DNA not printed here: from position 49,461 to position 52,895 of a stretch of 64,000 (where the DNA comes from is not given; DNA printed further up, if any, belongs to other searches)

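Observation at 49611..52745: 1044-aa multidomain protein combining an HExxH domain, a PD40 propeller and an Omp85-like C-terminus ending in Phe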

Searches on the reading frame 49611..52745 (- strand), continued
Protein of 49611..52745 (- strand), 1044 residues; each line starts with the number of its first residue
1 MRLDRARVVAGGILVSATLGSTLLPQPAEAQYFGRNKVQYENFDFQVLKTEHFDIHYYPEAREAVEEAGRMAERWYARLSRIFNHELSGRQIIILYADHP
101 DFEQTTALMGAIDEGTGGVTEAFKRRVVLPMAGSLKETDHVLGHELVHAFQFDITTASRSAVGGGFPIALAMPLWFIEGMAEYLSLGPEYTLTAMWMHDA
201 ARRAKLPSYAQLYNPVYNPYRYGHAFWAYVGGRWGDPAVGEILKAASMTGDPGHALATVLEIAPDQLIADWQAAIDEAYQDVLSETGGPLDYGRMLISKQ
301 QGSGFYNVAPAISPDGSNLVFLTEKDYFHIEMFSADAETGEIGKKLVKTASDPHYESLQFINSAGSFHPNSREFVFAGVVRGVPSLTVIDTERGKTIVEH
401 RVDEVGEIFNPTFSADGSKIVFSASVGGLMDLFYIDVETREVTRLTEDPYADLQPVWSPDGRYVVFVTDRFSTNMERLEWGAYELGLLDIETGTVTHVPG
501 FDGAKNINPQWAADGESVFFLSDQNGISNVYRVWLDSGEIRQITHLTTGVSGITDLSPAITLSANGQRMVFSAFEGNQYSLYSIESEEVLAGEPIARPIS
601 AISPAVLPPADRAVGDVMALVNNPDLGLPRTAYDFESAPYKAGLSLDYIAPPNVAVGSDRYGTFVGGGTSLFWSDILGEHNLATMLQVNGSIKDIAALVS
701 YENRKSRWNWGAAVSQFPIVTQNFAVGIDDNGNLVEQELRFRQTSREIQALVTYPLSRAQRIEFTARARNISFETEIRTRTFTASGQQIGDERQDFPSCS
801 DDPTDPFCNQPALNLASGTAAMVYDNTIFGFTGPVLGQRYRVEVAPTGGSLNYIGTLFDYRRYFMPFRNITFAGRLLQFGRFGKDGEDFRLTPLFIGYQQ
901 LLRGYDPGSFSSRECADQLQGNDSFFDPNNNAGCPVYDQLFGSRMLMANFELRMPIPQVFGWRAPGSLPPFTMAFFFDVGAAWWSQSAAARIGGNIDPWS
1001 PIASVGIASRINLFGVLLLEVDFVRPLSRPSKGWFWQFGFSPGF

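Call 7: find_homologous_proteins(query=window:49611-52745:-, max_evalue=0.00001)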
Query window:49611-52745:- (1044 aa): 8000 proteins with E <= 0.00001 among 8000 candidates; the best 120 are listed.
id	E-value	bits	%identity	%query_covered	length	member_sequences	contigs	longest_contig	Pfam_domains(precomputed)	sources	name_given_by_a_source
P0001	0.0e+0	2421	100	100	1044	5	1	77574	PF26549.1,PF26550.2,PF07676.19,PF01103.30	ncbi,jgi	jgi:Tol biopolymer transport system component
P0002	0.0e+0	1868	76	100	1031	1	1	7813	PF26549.1,PF00930.28,PF26550.2,PF07676.19,PF01103.30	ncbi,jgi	jgi:Tol biopolymer transport system component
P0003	0.0e+0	1856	76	100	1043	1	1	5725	PF25174.2,PF26549.1,PF00930.28,PF26550.2,PF07676.19,PF01103.30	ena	-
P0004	0.0e+0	1736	70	100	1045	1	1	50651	PF26549.1,PF00930.28,PF26550.2,PF07676.19,PF01103.30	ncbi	-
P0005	0.0e+0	1652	69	97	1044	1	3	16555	PF25174.2,PF26549.1,PF00930.28,PF26550.2,PF07676.19,PF01103.30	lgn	-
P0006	0.0e+0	1620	67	99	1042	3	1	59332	PF25174.2,PF26549.1,PF00930.28,PF26550.2,PF07676.19,PF01103.30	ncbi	-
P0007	0.0e+0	1609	67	97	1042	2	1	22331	PF25174.2,PF26549.1,PF00930.28,PF26550.2,PF07676.19,PF01103.30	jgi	jgi:Tol biopolymer transport system component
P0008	0.0e+0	1606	65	100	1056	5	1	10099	PF25174.2,PF26549.1,PF00930.28,PF26550.2,PF07676.19,PF01103.30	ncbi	-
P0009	0.0e+0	1598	67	100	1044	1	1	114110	PF25174.2,PF26549.1,PF00930.28,PF26550.2,PF07676.19,PF01103.30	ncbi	-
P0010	0.0e+0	1598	67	97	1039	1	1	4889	PF25174.2,PF26549.1,PF00930.28,PF26550.2,PF07676.19,PF01103.30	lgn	-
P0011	0.0e+0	1594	67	97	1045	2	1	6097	PF25174.2,PF26549.1,PF00930.28,PF26550.2,PF07676.19,PF01103.30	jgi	jgi:Tol biopolymer transport system component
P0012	0.0e+0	1591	66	100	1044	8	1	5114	PF25174.2,PF26549.1,PF00930.28,PF26550.2,PF07676.19,PF01103.30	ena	-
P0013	0.0e+0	1591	66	97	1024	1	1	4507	PF25174.2,PF26549.1,PF00930.28,PF26550.2,PF07676.19,PF01103.30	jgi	jgi:Tol biopolymer transport system component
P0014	0.0e+0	1588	65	100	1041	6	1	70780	PF25174.2,PF26549.1,PF00930.28,PF26550.2,PF07676.19,PF01103.30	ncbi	-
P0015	0.0e+0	1587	66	97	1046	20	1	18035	PF25174.2,PF26549.1,PF00930.28,PF26550.2,PF07676.19,PF01103.30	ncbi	-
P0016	0.0e+0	1586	64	100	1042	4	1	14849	PF26549.1,PF00930.28,PF26550.2,PF07676.19,PF01103.30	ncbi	-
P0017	0.0e+0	1585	65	100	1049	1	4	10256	PF25174.2,PF26549.1,PF00930.28,PF26550.2,PF07676.19,PF01103.30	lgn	-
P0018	0.0e+0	1584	66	99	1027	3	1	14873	PF25174.2,PF26549.1,PF00930.28,PF26550.2,PF07676.19,PF01103.30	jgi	jgi:hypothetical protein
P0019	0.0e+0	1584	65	97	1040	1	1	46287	PF25174.2,PF26549.1,PF00930.28,PF26550.2,PF07676.19,PF01103.30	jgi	-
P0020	0.0e+0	1583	65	100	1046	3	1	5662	PF25174.2,PF26549.1,PF26550.2,PF07676.19,PF01103.30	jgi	-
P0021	0.0e+0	1578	66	100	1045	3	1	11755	PF25174.2,PF26549.1,PF00930.28,PF26550.2,PF07676.19,PF01103.30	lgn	-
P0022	0.0e+0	1578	65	100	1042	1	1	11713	PF25174.2,PF26549.1,PF00930.28,PF26550.2,PF07676.19,PF01103.30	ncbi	-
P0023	0.0e+0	1568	64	100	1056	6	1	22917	PF25174.2,PF26549.1,PF00930.28,PF26550.2,PF07676.19,PF01103.30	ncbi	-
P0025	0.0e+0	1564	65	100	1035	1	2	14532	PF25174.2,PF26549.1,PF00930.28,PF26550.2,PF07676.19,PF01103.30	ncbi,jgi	ncbi:MAG: BamA/TamA family outer membrane protein [Gemmatimonadales bacterium]|jgi:Tol biopolymer tr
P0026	0.0e+0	1563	65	100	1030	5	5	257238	PF25174.2,PF26549.1,PF00930.28,PF26550.2,PF07676.19,PF01103.30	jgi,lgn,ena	-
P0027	0.0e+0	1560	65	99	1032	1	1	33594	PF26549.1,PF00930.28,PF26550.2,PF07676.19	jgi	jgi:hypothetical protein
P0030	0.0e+0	1552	64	100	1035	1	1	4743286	PF25174.2,PF26549.1,PF00930.28,PF26550.2,PF07676.19,PF01103.30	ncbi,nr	ncbi:MAG: PD40 domain-containing protein [Gemmatimonadota bacterium]|nr:MAG: PD40 domain-containing 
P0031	0.0e+0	1545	64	100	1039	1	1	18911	PF25174.2,PF26549.1,PF00930.28,PF26550.2,PF07676.19,PF01103.30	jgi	jgi:Tol biopolymer transport system component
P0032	0.0e+0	1543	64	100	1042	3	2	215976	PF25174.2,PF26549.1,PF00930.28,PF26550.2,PF07676.19,PF01103.30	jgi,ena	-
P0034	0.0e+0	1542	65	100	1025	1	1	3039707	PF25174.2,PF26549.1,PF26550.2,PF07676.19,PF01103.30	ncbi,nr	ncbi:MAG: PD40 domain-containing protein [Gemmatimonadota bacterium]|nr:MAG: PD40 domain-containing 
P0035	0.0e+0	1541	64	99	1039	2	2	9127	PF25174.2,PF26549.1,PF00930.28,PF26550.2,PF07676.19,PF01103.30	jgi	jgi:WD40 repeat protein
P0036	0.0e+0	1522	63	100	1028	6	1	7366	PF25174.2,PF26549.1,PF00930.28,PF26550.2,PF07676.19,PF01103.30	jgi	jgi:Tol biopolymer transport system component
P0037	0.0e+0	1520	64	100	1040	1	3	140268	PF25174.2,PF26549.1,PF00930.28,PF26550.2,PF07676.19,PF01103.30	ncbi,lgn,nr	ncbi:MAG: BamA/TamA family outer membrane protein [Gemmatimonadetes bacterium]|nr:BamA/TamA family o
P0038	0.0e+0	1519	64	100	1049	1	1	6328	PF25174.2,PF26549.1,PF00930.28,PF26550.2,PF07676.19,PF01103.30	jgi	jgi:Tol biopolymer transport system component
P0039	0.0e+0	1515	64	100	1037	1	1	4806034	PF25174.2,PF26549.1,PF00930.28,PF26550.2,PF07676.19,PF01103.30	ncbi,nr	ncbi:MAG: PD40 domain-containing protein [Gemmatimonadota bacterium]|nr:MAG: PD40 domain-containing 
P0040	0.0e+0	1512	62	100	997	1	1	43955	PF26549.1,PF26550.2,PF07676.19,PF01103.30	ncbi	-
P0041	0.0e+0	1510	63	97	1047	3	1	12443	PF25174.2,PF26549.1,PF00930.28,PF26550.2,PF07676.19,PF01103.30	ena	-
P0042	0.0e+0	1506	64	99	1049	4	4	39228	PF25174.2,PF26549.1,PF00930.28,PF26550.2,PF07676.19,PF01103.30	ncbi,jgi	jgi:hypothetical protein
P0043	0.0e+0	1503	61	100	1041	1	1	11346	PF25174.2,PF26549.1,PF00930.28,PF23381.2,PF26550.2,PF07676.19,PF01103.30,PF23414.2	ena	-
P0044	0.0e+0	1392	58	100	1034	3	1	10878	PF25174.2,PF26549.1,PF00930.28,PF26550.2,PF07676.19,PF01103.30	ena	-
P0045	0.0e+0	1391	60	100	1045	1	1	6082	PF25174.2,PF26549.1,PF26550.2,PF07676.19,PF01103.30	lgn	-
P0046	0.0e+0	1385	59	100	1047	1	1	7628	PF25174.2,PF26549.1,PF00930.28,PF26550.2,PF07676.19,PF01103.30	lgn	-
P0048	0.0e+0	1344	57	97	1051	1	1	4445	PF25174.2,PF26549.1,PF00930.28,PF23381.2,PF26550.2,PF07676.19,PF01103.30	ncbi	-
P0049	0.0e+0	1306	56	97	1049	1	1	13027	PF25174.2,PF26549.1,PF00930.28,PF26550.2,PF07676.19,PF01103.30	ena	-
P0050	0.0e+0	1303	56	100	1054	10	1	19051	PF25174.2,PF26549.1,PF00930.28,PF23381.2,PF26550.2,PF07676.19,PF01103.30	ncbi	ncbi:MAG: BamA/TamA family outer membrane protein [Gemmatimonadota bacterium]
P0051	0.0e+0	1251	62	84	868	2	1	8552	PF25174.2,PF26549.1,PF00930.28,PF26550.2,PF07676.19,PF01103.30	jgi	jgi:Tol biopolymer transport system component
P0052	0.0e+0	1229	54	100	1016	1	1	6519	PF25174.2,PF26549.1,PF00930.28,PF26550.2,PF07676.19,PF01103.30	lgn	-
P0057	0.0e+0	1144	52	97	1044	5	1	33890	PF25174.2,PF26549.1,PF00930.28,PF26550.2,PF07676.19,PF01103.30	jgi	jgi:hypothetical protein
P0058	0.0e+0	1143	52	100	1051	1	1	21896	PF26549.1,PF00930.28,PF26550.2,PF07676.19,PF01103.30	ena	-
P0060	0.0e+0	1142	51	100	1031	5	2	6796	PF25174.2,PF26549.1,PF00930.28,PF26550.2,PF07676.19,PF01103.30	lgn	-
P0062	0.0e+0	1140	52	97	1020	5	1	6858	PF25174.2,PF26549.1,PF00930.28,PF26550.2,PF07676.19,PF01103.30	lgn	-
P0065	0.0e+0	1132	51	100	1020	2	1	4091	PF26549.1,PF00930.28,PF26550.2,PF07676.19,PF01103.30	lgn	-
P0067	0.0e+0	1131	51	98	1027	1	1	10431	PF25174.2,PF26549.1,PF00930.28,PF26550.2,PF07676.19,PF01103.30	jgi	jgi:hypothetical protein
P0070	0.0e+0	1128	51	98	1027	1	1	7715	PF26549.1,PF00930.28,PF26550.2,PF07676.19,PF01103.30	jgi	jgi:Tol biopolymer transport system component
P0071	0.0e+0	1127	52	97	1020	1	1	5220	PF26549.1,PF00930.28,PF26550.2,PF07676.19,PF01103.30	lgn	-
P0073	0.0e+0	1124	52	97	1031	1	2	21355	PF26549.1,PF00930.28,PF26550.2,PF07676.19,PF01103.30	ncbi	-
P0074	0.0e+0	1124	51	98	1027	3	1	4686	PF26549.1,PF00930.28,PF26550.2,PF07676.19,PF01103.30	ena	-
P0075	0.0e+0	1122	51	100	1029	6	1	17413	PF25174.2,PF26549.1,PF00930.28,PF26550.2,PF07676.19,PF01103.30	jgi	jgi:hypothetical protein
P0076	0.0e+0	1121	51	100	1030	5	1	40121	PF25174.2,PF26549.1,PF00930.28,PF26550.2,PF07676.19,PF01103.30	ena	-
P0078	0.0e+0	1121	50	98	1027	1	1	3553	PF25174.2,PF26549.1,PF00930.28,PF26550.2,PF07676.19,PF01103.30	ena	-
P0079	0.0e+0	1121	50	98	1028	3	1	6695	PF26549.1,PF00930.28,PF26550.2,PF07676.19,PF01103.30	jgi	jgi:hypothetical protein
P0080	0.0e+0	1120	51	98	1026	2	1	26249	PF26549.1,PF00930.28,PF26550.2,PF07676.19,PF01103.30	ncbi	-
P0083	0.0e+0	1119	50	99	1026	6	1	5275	PF25174.2,PF26549.1,PF00930.28,PF26550.2,PF07676.19,PF01103.30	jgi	jgi:Tol biopolymer transport system component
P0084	0.0e+0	1119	50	100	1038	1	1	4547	PF25174.2,PF26549.1,PF00930.28,PF26550.2,PF07676.19,PF01103.30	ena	-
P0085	0.0e+0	1119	51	98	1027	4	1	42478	PF25174.2,PF26549.1,PF00930.28,PF26550.2,PF07676.19,PF01103.30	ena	-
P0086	0.0e+0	1117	50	100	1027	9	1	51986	PF25174.2,PF26549.1,PF00930.28,PF26550.2,PF07676.19,PF01103.30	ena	-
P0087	0.0e+0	1117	50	99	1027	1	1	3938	PF26549.1,PF00930.28,PF26550.2,PF07676.19,PF01103.30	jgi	jgi:hypothetical protein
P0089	0.0e+0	1117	51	99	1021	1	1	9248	PF26549.1,PF00930.28,PF26550.2,PF07676.19,PF01103.30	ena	-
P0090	0.0e+0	1116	50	99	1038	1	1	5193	PF25174.2,PF26549.1,PF00930.28,PF26550.2,PF07676.19,PF01103.30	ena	-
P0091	0.0e+0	1114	50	98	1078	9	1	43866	PF26549.1,PF00930.28,PF26550.2,PF07676.19,PF01103.30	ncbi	-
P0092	0.0e+0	1114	51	100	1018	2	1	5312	PF26549.1,PF00930.28,PF26550.2,PF07676.19,PF01103.30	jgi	jgi:WD40 repeat protein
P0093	0.0e+0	1114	50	99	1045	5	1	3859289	PF26549.1,PF00930.28,PF26550.2,PF07676.19,PF01103.30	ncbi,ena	-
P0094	0.0e+0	1114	52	99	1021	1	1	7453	PF04450.19,PF25174.2,PF26549.1,PF00930.28,PF26550.2,PF07676.19,PF01103.30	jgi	jgi:WD40 repeat protein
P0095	0.0e+0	1114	51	100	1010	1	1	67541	PF26549.1,PF00930.28,PF26550.2,PF07676.19,PF01103.30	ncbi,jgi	jgi:Tol biopolymer transport system component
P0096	0.0e+0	1113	50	100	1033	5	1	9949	PF25174.2,PF26549.1,PF00930.28,PF26550.2,PF07676.19,PF01103.30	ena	-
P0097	0.0e+0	1113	50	99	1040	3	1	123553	PF25174.2,PF26549.1,PF00930.28,PF26550.2,PF07676.19,PF01103.30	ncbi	-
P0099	0.0e+0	1112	50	99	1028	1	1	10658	PF25174.2,PF26549.1,PF00930.28,PF26550.2,PF07676.19,PF01103.30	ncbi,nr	ncbi:MAG TPA: BamA/TamA family outer membrane protein [Gemmatimonadales bacterium]|nr:BamA/TamA fami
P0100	0.0e+0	1111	50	98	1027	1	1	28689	PF25174.2,PF26549.1,PF00930.28,PF26550.2,PF07676.19,PF01103.30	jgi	jgi:WD40 repeat protein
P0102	0.0e+0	1110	51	100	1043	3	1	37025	PF25174.2,PF26549.1,PF00930.28,PF26550.2,PF07676.19,PF01103.30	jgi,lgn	jgi:Tol biopolymer transport system component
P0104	0.0e+0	1109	50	98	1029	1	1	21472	PF25174.2,PF26549.1,PF00930.28,PF26550.2,PF07676.19,PF01103.30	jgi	jgi:Tol biopolymer transport system component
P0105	0.0e+0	1108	50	100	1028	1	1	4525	PF25174.2,PF26549.1,PF00930.28,PF26550.2,PF07676.19,PF01103.30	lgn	-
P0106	0.0e+0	1108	50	99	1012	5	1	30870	PF26549.1,PF00930.28,PF26550.2,PF07676.19,PF01103.30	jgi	jgi:Tol biopolymer transport system component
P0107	0.0e+0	1108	51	98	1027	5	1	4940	PF26549.1,PF00930.28,PF26550.2,PF07676.19,PF01103.30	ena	-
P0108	0.0e+0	1107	50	98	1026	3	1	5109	PF25174.2,PF26549.1,PF00930.28,PF26550.2,PF07676.19,PF01103.30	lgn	-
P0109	0.0e+0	1107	50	98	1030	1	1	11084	PF25174.2,PF26549.1,PF00930.28,PF26550.2,PF07676.19,PF01103.30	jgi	jgi:hypothetical protein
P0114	0.0e+0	1105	51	98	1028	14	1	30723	PF25174.2,PF26549.1,PF00930.28,PF26550.2,PF07676.19,PF01103.30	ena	-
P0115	0.0e+0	1105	51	97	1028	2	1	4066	PF25174.2,PF26549.1,PF00930.28,PF26550.2,PF07676.19,PF01103.30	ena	-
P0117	0.0e+0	1104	50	98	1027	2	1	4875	PF25174.2,PF26549.1,PF00930.28,PF26550.2,PF07676.19,PF01103.30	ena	-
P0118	0.0e+0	1104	48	99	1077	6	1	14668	PF26549.1,PF00930.28,PF26550.2,PF07676.19,PF01103.30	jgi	jgi:Tol biopolymer transport system component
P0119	0.0e+0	1104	50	100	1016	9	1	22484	PF26549.1,PF00930.28,PF26550.2,PF07676.19,PF01103.30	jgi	jgi:Tol biopolymer transport system component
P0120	0.0e+0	1104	50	98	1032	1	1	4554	PF25174.2,PF26549.1,PF00930.28,PF26550.2,PF07676.19,PF01103.30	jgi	jgi:Tol biopolymer transport system component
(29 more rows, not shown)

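Call 19: search_solved_structures(query=A1, max_evalue=0.01)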
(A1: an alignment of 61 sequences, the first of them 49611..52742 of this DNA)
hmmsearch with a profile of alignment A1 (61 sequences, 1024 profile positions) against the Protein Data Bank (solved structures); distinct sequences matched with E-value up to 0.01: 27.
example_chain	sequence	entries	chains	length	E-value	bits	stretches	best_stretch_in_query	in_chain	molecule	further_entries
4r40_A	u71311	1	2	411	3.6e-21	77.9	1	408-544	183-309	Protein TolB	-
4pwz_A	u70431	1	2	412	3.7e-21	77.8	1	408-544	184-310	Protein TolB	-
1crz_A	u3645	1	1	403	2e-19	72.1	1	408-544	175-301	TOLB PROTEIN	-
2w8b_B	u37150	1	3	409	2.1e-19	72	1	408-544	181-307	PROTEIN TOLB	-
4jml_A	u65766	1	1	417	2.1e-19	72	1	408-544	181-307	Protein TolB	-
2hqs_A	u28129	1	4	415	2.2e-19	72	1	408-544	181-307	Protein tolB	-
7nst_E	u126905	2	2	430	2.4e-19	71.9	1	408-544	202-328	Tol-Pal system protein TolB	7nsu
3iax_A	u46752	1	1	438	2.6e-19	71.7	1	408-544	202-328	Protein tolB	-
1c5k_A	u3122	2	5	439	2.6e-19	71.7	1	408-544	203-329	PROTEIN (TOLB PROTEIN) | PROTEIN TOLB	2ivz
2w8b_A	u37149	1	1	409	3.2e-19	71.4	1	408-544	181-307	PROTEIN TOLB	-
6pnv_A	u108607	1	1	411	8.7e-19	70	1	408-544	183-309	Tol-Pal system protein TolB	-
7mx5_A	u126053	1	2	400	6.8e-18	67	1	366-508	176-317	Tol-Pal system protein TolB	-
2ojh_A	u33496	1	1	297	3.5e-17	64.7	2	411-520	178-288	Uncharacterized protein Atu1656/AGR_C_3050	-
8wt1_A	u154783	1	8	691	9.5e-14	53.3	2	383-536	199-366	S9 family peptidase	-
5yzm_A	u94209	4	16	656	1.3e-12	49.6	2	410-470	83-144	Acyl-peptide hydrolase, putative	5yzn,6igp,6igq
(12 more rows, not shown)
